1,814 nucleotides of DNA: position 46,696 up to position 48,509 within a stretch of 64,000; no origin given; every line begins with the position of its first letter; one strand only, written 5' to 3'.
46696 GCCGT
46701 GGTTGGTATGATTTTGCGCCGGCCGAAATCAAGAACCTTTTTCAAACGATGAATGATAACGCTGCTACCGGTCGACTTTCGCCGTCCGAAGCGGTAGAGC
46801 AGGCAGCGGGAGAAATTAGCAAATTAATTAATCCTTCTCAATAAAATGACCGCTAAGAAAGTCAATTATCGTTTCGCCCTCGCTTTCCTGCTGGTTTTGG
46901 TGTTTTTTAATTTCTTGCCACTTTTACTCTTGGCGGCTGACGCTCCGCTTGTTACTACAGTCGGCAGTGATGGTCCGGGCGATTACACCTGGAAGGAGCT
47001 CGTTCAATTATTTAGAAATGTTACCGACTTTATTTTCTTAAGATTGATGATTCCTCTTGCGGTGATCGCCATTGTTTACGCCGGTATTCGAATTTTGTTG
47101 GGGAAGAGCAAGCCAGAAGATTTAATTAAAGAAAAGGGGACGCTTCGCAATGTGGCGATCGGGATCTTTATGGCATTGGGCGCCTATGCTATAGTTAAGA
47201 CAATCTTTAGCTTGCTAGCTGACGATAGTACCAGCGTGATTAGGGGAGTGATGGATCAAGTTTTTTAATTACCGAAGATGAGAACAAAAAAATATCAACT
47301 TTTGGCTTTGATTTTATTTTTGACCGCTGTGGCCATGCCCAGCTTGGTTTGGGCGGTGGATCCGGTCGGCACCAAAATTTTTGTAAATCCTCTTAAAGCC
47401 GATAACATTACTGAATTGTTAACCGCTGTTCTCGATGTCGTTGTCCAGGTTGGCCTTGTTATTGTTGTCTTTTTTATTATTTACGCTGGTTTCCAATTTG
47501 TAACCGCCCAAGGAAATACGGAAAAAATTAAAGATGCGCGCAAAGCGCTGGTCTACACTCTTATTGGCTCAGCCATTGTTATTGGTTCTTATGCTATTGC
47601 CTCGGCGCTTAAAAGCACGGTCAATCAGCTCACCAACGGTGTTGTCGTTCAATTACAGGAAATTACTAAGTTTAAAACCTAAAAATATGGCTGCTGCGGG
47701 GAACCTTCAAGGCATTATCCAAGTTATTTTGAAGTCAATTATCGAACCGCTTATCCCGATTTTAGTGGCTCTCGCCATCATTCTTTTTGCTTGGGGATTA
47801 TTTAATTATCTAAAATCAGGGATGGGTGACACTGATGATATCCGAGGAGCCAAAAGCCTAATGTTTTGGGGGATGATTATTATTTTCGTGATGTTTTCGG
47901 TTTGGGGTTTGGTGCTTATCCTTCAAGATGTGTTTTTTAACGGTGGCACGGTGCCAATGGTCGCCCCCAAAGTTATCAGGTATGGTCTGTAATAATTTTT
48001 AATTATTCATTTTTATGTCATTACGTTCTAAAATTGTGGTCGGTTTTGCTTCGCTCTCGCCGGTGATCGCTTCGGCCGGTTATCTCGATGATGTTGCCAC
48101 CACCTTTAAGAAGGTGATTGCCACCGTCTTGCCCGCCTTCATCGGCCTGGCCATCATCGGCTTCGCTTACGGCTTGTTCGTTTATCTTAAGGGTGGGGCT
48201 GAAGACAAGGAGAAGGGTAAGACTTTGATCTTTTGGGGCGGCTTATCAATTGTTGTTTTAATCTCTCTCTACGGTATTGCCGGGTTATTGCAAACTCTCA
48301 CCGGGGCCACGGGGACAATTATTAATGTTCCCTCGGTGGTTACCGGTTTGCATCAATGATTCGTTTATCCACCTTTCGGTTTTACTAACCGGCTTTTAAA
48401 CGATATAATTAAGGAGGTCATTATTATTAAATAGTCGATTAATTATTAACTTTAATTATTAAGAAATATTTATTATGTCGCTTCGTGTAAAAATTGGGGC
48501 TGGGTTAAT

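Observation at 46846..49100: Array of six tandem pilin-like (TrbC/VirB2-type two-TM) small protein genes downstream of a methyltransferase and an orphan solute-binding protein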

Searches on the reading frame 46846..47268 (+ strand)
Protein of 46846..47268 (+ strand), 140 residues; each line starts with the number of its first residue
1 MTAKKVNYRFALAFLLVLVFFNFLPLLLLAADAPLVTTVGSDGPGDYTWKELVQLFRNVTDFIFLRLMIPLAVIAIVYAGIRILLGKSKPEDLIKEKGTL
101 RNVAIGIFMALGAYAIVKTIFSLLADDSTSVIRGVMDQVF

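Call 3: search_protein_families(library=pfam, proteins=[window:46846-47268:+], max_evalue=1)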
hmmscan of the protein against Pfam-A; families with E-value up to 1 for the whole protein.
window:46846-47268:+ (140 aa): 3 families
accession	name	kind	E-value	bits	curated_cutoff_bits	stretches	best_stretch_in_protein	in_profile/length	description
PF04956.18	TrbC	-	3.6e-07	30.7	27.9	1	4-120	4-98/98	TrbC/VIRB2 pilin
PF18895.5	T4SS_pilin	-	1.7e-06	28.5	26.6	1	51-120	4-71/71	Type IV secretion system pilin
PF12420.13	DUF3671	-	0.41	10.5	34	1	3-79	156-208/223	Fam-L, Fam-M like protein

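Call 4: search_protein_families(library=ncbifam, proteins=[window:46846-47268:+], max_evalue=1)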
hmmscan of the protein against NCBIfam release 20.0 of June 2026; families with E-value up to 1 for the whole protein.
window:46846-47268:+ (140 aa): 0 families

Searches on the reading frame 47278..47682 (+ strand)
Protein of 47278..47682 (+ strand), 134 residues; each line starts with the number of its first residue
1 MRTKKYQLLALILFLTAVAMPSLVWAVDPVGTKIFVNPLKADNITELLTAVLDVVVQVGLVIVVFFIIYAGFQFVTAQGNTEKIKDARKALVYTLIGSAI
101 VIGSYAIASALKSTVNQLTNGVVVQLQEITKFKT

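Call 3: search_protein_families(library=pfam, proteins=[window:47278-47682:+], max_evalue=1)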
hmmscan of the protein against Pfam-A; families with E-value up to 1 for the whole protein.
window:47278-47682:+ (134 aa): 7 families
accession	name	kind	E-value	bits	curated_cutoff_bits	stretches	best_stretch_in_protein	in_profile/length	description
PF18895.5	T4SS_pilin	-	1.2e-07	32.2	26.6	1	41-106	2-66/71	Type IV secretion system pilin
PF04956.18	TrbC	-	7.5e-06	26.5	27.9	1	3-110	7-97/98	TrbC/VIRB2 pilin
PF04893.22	Yip1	-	0.026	14.8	28.6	1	8-103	21-115/173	Yip1 domain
PF04290.18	DctQ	-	0.055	13.8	28.3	1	15-109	33-120/132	Tripartite ATP-independent periplasmic transporters, DctQ component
PF02921.19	UCR_TM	-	0.087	13.6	23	1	84-118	27-57/66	Ubiquinol cytochrome reductase transmembrane region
PF20556.3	DUF6768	-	0.73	10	27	1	52-99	43-90/123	Family of unknown function (DUF6768)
PF15879.10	MWFE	-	0.84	10.4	27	0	95-121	5-31/55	NADH-ubiquinone oxidoreductase MWFE subunit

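Call 4: search_protein_families(library=ncbifam, proteins=[window:47278-47682:+], max_evalue=1)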
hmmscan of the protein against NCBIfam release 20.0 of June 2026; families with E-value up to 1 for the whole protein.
window:47278-47682:+ (134 aa): 1 family
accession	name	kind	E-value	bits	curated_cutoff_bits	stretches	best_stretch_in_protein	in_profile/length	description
NF045849.1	ICE_MMCAP2_0565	equivalog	8.1e-07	28.6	40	1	41-114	6-79/80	Mbov_0395 family pilin-like conjugal transfer protein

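Call 29: find_homologous_proteins(query=window:47278-47682:+)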
Query window:47278-47682:+ (134 aa): 28 proteins with E <= 0.001 among 60 candidates.
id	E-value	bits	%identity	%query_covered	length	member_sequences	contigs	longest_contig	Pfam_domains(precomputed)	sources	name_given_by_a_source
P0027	1.7e-74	265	100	100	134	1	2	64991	PF18895.6,PF04956.19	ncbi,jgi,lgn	ncbi:MAG: hypothetical protein WC640_02350 [Candidatus Paceibacterota bacterium]|jgi:uncharacterized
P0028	5.9e-40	154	65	99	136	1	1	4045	-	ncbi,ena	-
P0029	9.1e-39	150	65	97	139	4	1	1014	PF18895.6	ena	-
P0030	5.2e-38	148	64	97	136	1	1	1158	PF18895.6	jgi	-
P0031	1.0e-37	147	64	97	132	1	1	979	PF18895.6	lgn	-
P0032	2.7e-37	146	66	90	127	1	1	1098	PF18895.6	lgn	-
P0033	4.7e-37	145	63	97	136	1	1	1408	PF18895.6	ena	-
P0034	3.5e-36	142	59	97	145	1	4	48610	PF18895.6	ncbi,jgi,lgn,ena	ncbi:MAG: hypothetical protein WC531_03035 [Candidatus Paceibacterota bacterium]|jgi:hypothetical pr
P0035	6.8e-35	138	58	99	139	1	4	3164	PF18895.6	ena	-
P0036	8.1e-35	138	60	97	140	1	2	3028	PF18895.6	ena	-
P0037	8.7e-35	137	57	99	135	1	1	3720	PF18895.6,PF04956.19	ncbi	-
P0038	2.2e-34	136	69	77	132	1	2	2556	PF18895.6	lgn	-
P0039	2.4e-33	133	63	90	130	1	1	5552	-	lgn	-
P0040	2.8e-33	133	57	97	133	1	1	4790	PF18895.6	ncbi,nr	ncbi:MAG: hypothetical protein NT041_00940 [Candidatus Vogelbacteria bacterium]|nr:hypothetical prot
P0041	3.2e-33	132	63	84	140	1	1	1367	PF18895.6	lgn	-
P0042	3.1e-32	129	69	75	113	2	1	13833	PF18895.6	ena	-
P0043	1.3e-31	127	55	97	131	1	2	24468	PF18895.6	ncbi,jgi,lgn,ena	ncbi:MAG: hypothetical protein WC385_00755 [Candidatus Paceibacterota bacterium]|jgi:TRAP-type C4-di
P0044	1.9e-31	127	55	97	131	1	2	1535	PF18895.6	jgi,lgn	jgi:hypothetical protein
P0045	2.5e-30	123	63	77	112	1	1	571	PF18895.6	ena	-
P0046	3.0e-21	94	50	75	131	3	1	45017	PF18895.6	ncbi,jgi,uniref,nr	ncbi:MAG: hypothetical protein COV08_03285 [Candidatus Vogelbacteria bacterium CG10_big_fil_rev_8_21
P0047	1.8e-20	91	52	81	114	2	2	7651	PF18895.6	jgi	jgi:NADH:ubiquinone oxidoreductase subunit 6 (subunit J)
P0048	2.9e-20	91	45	86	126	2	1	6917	PF18895.6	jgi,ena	-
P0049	5.0e-17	80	48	67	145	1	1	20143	PF18895.6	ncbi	-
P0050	2.9e-16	78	40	86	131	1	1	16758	PF18895.6,PF04956.19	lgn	-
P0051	6.1e-16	77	40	80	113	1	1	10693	PF18895.6,PF04956.19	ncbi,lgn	-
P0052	1.2e-15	76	47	66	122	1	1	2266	PF18895.6,PF04956.19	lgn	-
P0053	3.9e-14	71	50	57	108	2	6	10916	PF18895.6,PF04956.19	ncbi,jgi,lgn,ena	-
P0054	2.9e-12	65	43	66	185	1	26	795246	PF18895.6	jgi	jgi:hypothetical protein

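Call 30: find_encoding_contigs(protein=P0046, flank=10000, max_places=1)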
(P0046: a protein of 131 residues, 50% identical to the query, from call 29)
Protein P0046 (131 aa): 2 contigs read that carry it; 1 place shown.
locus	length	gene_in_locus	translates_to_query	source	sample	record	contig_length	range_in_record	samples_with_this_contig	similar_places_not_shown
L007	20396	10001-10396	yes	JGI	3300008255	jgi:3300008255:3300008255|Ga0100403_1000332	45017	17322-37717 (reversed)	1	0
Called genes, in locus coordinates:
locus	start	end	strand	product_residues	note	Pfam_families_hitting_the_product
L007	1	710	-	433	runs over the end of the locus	PF13393:tRNA-synt_His, PF00587:tRNA-synt_2b, PF13393:tRNA-synt_His, PF03129:HGTP_anticodon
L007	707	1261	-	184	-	PF10502:Peptidase_S26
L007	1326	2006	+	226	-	PF01195:Pept_tRNA_hydro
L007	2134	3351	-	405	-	PF21543:CvfB_2nd (faint), PF21710:Spt6_S1 (faint), PF23459:S1_RRP5 (faint), PF00575:S1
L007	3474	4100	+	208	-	PF13483:Lactamase_B_3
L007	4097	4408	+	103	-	-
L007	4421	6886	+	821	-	PF00521:DNA_topoisoIV, PF03989:DNA_gyraseA_C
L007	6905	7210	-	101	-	-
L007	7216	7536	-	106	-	-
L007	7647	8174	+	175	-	PF01269:Fibrillarin (weak), PF10294:Methyltransf_16 (weak), PF13489:Methyltransf_23, PF01209:Ubie_methyltran, PF13847:Methyltransf_31, PF08241:Methyltransf_11, PF08242:Methyltransf_12, PF13649:Methyltransf_25, +3 more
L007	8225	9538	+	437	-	PF01547:SBP_bac_1 (weak)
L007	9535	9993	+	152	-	-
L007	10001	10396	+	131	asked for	PF18895:T4SS_pilin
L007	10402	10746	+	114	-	PF18895:T4SS_pilin (weak)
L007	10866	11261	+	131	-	PF18895:T4SS_pilin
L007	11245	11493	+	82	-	-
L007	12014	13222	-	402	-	-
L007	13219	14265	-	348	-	-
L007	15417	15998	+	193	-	-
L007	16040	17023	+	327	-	PF09925:DUF2157 (weak)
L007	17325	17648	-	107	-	PF02033:RBFA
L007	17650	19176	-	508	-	PF00009:GTP_EFTU, PF01926:MMR_HSR1, PF22042:EF-G_D2, PF11987:IF-2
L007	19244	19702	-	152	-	PF14584:DUF4446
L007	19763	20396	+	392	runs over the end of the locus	PF00266:Aminotran_5, PF01212:Beta_elim_lyase (weak)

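Call 31: find_encoding_contigs(protein=P0054, flank=10000, max_places=1)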
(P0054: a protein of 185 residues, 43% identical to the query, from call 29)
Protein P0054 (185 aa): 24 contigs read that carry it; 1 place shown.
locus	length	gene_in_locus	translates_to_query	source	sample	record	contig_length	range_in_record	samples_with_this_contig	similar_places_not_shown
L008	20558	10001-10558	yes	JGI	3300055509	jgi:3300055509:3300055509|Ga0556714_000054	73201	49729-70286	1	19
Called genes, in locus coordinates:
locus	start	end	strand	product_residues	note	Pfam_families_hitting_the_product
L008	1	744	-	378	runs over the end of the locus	-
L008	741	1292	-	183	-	PF10502:Peptidase_S26, PF00717:Peptidase_S24 (weak)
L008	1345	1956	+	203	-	PF01195:Pept_tRNA_hydro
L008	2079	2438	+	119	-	-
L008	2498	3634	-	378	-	PF23459:S1_RRP5 (faint), PF00575:S1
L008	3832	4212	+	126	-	-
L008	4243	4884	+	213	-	PF13483:Lactamase_B_3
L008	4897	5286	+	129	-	-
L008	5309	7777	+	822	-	PF00521:DNA_topoisoIV, PF03989:DNA_gyraseA_C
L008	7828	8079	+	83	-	-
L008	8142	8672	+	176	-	PF05175:MTS (weak), PF08704:GCD14 (weak), PF13489:Methyltransf_23, PF01209:Ubie_methyltran, PF13847:Methyltransf_31, PF08241:Methyltransf_11, PF08242:Methyltransf_12, PF13649:Methyltransf_25, +2 more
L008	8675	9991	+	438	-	PF01547:SBP_bac_1, PF13416:SBP_bac_8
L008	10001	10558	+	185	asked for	PF18895:T4SS_pilin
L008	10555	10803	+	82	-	PF18895:T4SS_pilin (weak)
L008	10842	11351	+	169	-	-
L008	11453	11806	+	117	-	PF18895:T4SS_pilin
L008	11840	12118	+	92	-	PF04956:TrbC (faint), PF18895:T4SS_pilin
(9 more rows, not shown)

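Call 32: find_encoding_contigs(protein=P0050, flank=10000, max_places=1)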
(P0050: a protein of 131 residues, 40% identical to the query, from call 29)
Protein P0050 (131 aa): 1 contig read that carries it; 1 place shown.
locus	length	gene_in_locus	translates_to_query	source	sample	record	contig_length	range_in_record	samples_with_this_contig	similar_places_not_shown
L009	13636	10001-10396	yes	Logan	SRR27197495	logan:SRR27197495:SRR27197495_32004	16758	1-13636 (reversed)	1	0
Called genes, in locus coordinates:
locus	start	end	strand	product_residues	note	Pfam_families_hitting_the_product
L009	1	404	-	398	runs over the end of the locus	PF03129:HGTP_anticodon (weak)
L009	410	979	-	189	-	PF10502:Peptidase_S26, PF00717:Peptidase_S24 (weak)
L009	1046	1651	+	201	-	PF01195:Pept_tRNA_hydro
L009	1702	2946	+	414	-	PF19293:CdaA_N (weak), PF02457:DAC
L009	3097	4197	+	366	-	PF21543:CvfB_2nd (faint), PF00575:S1 (weak), PF21710:Spt6_S1 (faint), PF23459:S1_RRP5 (faint), PF00575:S1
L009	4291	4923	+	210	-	PF13483:Lactamase_B_3, PF12706:Lactamase_B_2 (weak)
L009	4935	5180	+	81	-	-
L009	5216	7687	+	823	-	PF00521:DNA_topoisoIV, PF03989:DNA_gyraseA_C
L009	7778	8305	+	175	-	PF01209:Ubie_methyltran, PF01269:Fibrillarin (weak), PF01728:FtsJ (weak), PF05175:MTS, PF13847:Methyltransf_31, PF08241:Methyltransf_11, PF08242:Methyltransf_12, PF13649:Methyltransf_25, +2 more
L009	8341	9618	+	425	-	PF01547:SBP_bac_1, PF13416:SBP_bac_8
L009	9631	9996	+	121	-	-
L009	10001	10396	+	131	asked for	PF04956:TrbC (weak), PF18895:T4SS_pilin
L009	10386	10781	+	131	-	-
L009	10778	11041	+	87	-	PF18895:T4SS_pilin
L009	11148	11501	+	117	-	PF18895:T4SS_pilin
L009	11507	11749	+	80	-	PF18895:T4SS_pilin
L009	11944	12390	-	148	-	-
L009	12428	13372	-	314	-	PF01145:Band_7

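Call 43: search_solved_structures(query=A1, max_evalue=10, show_alignments=2)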
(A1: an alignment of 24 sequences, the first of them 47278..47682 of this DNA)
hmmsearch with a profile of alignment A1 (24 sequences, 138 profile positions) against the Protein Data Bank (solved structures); distinct sequences matched with E-value up to 10: 1.
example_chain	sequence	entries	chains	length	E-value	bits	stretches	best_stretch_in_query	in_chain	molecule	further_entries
7zpz_A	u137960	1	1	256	1.9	11.6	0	73-97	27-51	Pizza6-TSR-TSH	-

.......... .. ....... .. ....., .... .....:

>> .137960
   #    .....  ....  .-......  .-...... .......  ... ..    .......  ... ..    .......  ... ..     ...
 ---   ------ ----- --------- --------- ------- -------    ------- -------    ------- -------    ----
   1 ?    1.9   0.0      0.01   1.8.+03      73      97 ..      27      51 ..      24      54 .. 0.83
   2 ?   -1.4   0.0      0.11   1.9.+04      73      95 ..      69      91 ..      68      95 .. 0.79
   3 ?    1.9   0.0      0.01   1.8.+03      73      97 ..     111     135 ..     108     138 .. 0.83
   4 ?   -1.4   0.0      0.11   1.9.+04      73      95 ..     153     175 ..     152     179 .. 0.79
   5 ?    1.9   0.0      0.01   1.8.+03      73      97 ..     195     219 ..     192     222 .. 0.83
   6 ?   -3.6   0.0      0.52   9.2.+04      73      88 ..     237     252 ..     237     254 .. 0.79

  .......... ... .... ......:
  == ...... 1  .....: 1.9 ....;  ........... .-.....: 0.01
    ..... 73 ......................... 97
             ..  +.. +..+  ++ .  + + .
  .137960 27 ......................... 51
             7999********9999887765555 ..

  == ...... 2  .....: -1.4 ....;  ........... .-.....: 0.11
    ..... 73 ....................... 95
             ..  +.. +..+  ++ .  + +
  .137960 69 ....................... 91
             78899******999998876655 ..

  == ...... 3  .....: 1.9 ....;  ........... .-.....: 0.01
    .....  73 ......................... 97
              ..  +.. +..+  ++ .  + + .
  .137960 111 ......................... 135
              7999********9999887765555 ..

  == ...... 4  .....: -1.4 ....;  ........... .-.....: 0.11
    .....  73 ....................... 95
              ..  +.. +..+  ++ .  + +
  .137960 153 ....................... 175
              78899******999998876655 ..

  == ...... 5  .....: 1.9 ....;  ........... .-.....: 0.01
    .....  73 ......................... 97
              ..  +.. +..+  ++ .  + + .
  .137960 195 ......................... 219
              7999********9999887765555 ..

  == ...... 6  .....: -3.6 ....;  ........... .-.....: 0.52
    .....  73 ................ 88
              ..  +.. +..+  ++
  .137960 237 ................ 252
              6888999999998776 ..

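Call 52: predict_structure(alignment_id=A1)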
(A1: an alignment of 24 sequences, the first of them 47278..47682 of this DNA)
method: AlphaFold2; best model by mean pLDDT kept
length: 134 residues; sequences in the alignment: 24
mean_pLDDT: 79.3   pTM: 0.55
mean pLDDT of the five models: 79.3, 75.1, 74.9, 73.6, 71.6
residues with pLDDT >= 90: 44; 70-90: 55; 50-70: 34; < 50: 1
segments of 3 or more residues with pLDDT < 50: none
pLDDT, mean of each block of 10 residues (from residue 1): 75 82 61 57 76 86 93 93 94 94 89 82 60 52
secondary structure, 60 per line:
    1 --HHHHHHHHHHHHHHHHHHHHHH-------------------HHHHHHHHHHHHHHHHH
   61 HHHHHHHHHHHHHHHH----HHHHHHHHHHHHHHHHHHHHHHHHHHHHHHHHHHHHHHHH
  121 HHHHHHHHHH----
elements in order: H3-24 H44-76 H81-130

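Call 57: fold_search(model_id=the predicted structure, library=pdb)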
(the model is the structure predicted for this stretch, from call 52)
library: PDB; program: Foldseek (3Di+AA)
matches with E <= 10: 26; with E <= 0.001: 0
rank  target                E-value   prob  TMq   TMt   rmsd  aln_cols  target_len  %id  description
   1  6b87_B                2.6e+00  0.75  0.51  0.69   2.3        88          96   12  Crystal structure of transmembrane protein TMHC2_E (released 2018-03-14)
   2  5n5e_A                2.6e+00  0.35  0.41  0.55  14.5       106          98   13  Crystal structure of encapsulated ferritin domain from Pyrococcus furiosus PFC_05175 (released 2018-01-24)
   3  6b87_D                4.3e+00  0.54  0.52  0.67   2.8        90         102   13  Crystal structure of transmembrane protein TMHC2_E (released 2018-03-14)
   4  9bhe_A                4.6e+00  0.28  0.46  0.22   5.8        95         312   21  Salmonella undecaprenyl-phosphate 4-deoxy-4-formamido-L-arabinose transferase (ArnC) bound to UDP (released 2025-02-12)
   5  6b87_A                4.6e+00  0.20  0.35  0.45   5.3        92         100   12  Crystal structure of transmembrane protein TMHC2_E (released 2018-03-14)
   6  6b87_C                4.9e+00  0.54  0.51  0.67   2.2        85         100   13  Crystal structure of transmembrane protein TMHC2_E (released 2018-03-14)
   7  1yg2                  5.2e+00  0.28  0.45  0.36  11.0        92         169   13  Structure of the Vibrio cholerae virulence activator AphA (released 2005-01-11)
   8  9asc_A                5.2e+00  0.21  0.45  0.21   5.7        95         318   20  Cryo-EM Structure of the Glycosyltransferase ArnC from Salmonella enterica in the UDP-bound State Determined on Talos  (released 2025-02-05)
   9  9qmp                  5.5e+00  0.10  0.27  0.12   7.9        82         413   16  E.coli seryl-tRNA synthetase (released 2025-05-14)
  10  8t4e_A                6.6e+00  0.11  0.36  0.12   5.7        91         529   20  Transporter associated with antigen processing (TAP) bound to the 9-mer peptide ILKEPVHGV (released 2024-06-19)
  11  8c29_Z                6.6e+00  0.10  0.26  0.44   4.8        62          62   13  Cryo-EM structure of photosystem II C2S2 supercomplex from Norway spruce (Picea abies) at 2.8 Angstrom resolution (released 2023-07-26)
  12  9bhe_B                7.0e+00  0.16  0.44  0.21   5.7        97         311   16  Salmonella undecaprenyl-phosphate 4-deoxy-4-formamido-L-arabinose transferase (ArnC) bound to UDP (released 2025-02-12)
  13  8p1z                  7.5e+00  0.21  0.39  0.14   3.2        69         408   19  Arabidopsis thaliana cytosolic seryl-tRNA synthetase in addition of dithiothreitol (DTT) (released 2024-05-22)
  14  8h2j_B                7.9e+00  0.23  0.41  0.58   2.8        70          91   14  Structure of Acb2 complexed with 3',3'-cGAMP (released 2023-02-22)
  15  7ui9_j                7.9e+00  0.15  0.39  0.36  10.3       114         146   10  Core Mediator-PICearly (Copy A) (released 2023-02-15)
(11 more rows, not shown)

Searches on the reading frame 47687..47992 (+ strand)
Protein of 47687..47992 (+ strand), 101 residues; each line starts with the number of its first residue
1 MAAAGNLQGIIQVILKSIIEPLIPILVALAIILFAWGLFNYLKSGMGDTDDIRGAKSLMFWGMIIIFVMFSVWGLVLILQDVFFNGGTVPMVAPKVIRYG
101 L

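Call 3: search_protein_families(library=pfam, proteins=[window:47687-47992:+], max_evalue=1)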
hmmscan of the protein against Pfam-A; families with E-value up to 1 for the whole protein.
window:47687-47992:+ (101 aa): 2 families
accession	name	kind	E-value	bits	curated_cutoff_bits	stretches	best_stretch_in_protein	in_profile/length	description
PF18895.5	T4SS_pilin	-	0.00095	19.6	26.6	1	11-76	5-68/71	Type IV secretion system pilin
PF20153.4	DUF6535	-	0.041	14.2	23.9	1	8-42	142-175/177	Family of unknown function (DUF6535)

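Call 4: search_protein_families(library=ncbifam, proteins=[window:47687-47992:+], max_evalue=1)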
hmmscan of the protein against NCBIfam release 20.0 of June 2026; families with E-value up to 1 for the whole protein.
window:47687-47992:+ (101 aa): 3 families
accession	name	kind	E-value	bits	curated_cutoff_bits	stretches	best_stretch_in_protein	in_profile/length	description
NF045849.1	ICE_MMCAP2_0565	equivalog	0.0035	17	40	1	7-79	2-76/80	Mbov_0395 family pilin-like conjugal transfer protein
NF009255.0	PRK12612.1-3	equivalog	0.018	15.7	112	1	22-82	6-68/92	putative monovalent cation/H+ antiporter subunit F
TIGR02447.1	yiiD_Cterm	subfamily_domain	0.37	10.6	97.1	1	56-89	37-70/138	putative thioesterase domain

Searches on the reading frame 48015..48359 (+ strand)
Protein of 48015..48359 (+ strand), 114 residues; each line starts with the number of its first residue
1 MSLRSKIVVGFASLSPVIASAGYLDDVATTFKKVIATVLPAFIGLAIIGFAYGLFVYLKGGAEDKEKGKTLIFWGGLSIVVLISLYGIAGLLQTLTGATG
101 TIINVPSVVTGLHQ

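Call 3: search_protein_families(library=pfam, proteins=[window:48015-48359:+], max_evalue=1)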
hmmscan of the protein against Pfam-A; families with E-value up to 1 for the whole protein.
window:48015-48359:+ (114 aa): 2 families
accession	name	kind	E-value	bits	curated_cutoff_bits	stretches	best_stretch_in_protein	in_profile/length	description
PF18895.5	T4SS_pilin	-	0.0056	17.2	26.6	1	35-92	13-71/71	Type IV secretion system pilin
PF11857.13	DUF3377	-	0.25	11.7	26.5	1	24-57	19-52/72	Domain of unknown function (DUF3377)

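Call 4: search_protein_families(library=ncbifam, proteins=[window:48015-48359:+], max_evalue=1)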
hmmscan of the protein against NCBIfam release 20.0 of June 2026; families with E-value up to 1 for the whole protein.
window:48015-48359:+ (114 aa): 2 families
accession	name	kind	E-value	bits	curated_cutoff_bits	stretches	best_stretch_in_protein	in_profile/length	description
NF045849.1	ICE_MMCAP2_0565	equivalog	1.7e-05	24.4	40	1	26-91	4-75/80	Mbov_0395 family pilin-like conjugal transfer protein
NF009025.0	PRK12361.1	equivalog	0.08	11.1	505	1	6-57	30-81/546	hypothetical protein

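Call 10: find_encoding_contigs(protein=window:48015-48359:+, flank=10000, max_places=6)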
Protein window:48015-48359:+ (114 aa): no gene with exactly this product is on record in the collection.
